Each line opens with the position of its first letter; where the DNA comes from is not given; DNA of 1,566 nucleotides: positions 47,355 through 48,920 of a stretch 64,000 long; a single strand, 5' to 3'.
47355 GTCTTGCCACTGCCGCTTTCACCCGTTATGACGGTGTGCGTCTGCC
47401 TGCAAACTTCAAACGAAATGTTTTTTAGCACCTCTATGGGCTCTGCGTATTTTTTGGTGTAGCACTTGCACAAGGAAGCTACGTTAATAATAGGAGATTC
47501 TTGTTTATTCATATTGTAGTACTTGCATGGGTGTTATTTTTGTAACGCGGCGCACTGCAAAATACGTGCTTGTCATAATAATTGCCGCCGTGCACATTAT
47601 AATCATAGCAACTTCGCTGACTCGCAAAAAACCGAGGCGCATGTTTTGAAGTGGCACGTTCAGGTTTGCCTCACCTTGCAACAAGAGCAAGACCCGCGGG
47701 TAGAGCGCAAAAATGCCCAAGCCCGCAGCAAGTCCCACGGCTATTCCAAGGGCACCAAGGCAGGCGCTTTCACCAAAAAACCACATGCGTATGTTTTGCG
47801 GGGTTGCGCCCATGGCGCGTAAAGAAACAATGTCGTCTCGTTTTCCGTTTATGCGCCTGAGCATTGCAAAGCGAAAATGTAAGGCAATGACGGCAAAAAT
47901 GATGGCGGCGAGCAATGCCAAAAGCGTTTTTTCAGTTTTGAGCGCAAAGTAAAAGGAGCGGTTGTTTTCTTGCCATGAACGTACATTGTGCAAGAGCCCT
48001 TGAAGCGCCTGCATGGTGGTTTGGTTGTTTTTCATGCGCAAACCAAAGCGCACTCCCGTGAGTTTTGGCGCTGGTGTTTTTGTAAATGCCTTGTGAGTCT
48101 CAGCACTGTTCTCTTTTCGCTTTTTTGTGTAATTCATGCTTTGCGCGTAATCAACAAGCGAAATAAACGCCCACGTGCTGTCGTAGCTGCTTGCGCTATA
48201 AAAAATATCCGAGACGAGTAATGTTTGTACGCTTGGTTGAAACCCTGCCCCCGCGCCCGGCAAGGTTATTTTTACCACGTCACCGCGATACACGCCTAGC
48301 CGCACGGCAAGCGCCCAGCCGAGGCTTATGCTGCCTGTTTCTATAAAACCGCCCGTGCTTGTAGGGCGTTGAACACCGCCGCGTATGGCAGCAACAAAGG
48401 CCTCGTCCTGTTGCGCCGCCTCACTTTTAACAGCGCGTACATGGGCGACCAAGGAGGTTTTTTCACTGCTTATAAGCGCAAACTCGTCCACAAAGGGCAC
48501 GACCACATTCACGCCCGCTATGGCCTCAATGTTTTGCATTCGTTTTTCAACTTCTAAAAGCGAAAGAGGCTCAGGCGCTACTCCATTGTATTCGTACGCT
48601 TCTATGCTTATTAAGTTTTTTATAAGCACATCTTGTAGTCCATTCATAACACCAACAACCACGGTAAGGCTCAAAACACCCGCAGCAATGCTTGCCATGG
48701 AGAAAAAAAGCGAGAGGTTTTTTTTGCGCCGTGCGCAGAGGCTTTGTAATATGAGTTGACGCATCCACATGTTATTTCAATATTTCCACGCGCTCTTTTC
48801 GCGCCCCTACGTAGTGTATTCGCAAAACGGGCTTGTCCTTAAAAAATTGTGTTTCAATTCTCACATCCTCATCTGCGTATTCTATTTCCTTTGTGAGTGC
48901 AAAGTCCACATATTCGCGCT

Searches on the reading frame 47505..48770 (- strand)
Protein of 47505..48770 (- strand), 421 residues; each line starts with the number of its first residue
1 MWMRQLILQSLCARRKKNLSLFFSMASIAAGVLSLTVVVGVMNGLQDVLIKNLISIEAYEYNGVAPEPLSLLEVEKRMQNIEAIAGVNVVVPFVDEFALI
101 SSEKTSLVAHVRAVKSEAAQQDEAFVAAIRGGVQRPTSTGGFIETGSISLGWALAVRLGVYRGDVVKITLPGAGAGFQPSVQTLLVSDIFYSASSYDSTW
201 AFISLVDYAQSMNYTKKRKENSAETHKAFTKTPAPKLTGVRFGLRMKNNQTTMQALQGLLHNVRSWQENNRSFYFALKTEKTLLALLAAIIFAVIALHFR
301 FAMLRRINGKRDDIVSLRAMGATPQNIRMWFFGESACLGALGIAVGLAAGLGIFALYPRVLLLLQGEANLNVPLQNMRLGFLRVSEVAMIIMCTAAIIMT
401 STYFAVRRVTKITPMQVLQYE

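Call 15: search_protein_families(library=pfam, proteins=[window:47505-48770:-], max_evalue=0.001)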
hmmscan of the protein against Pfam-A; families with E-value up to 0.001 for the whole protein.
window:47505-48770:- (421 aa): 1 family
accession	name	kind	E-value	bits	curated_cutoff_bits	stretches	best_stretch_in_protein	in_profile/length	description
PF02687.27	FtsX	-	6.3e-11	42.8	25.5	1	286-413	2-119/120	FtsX-like permease C-terminal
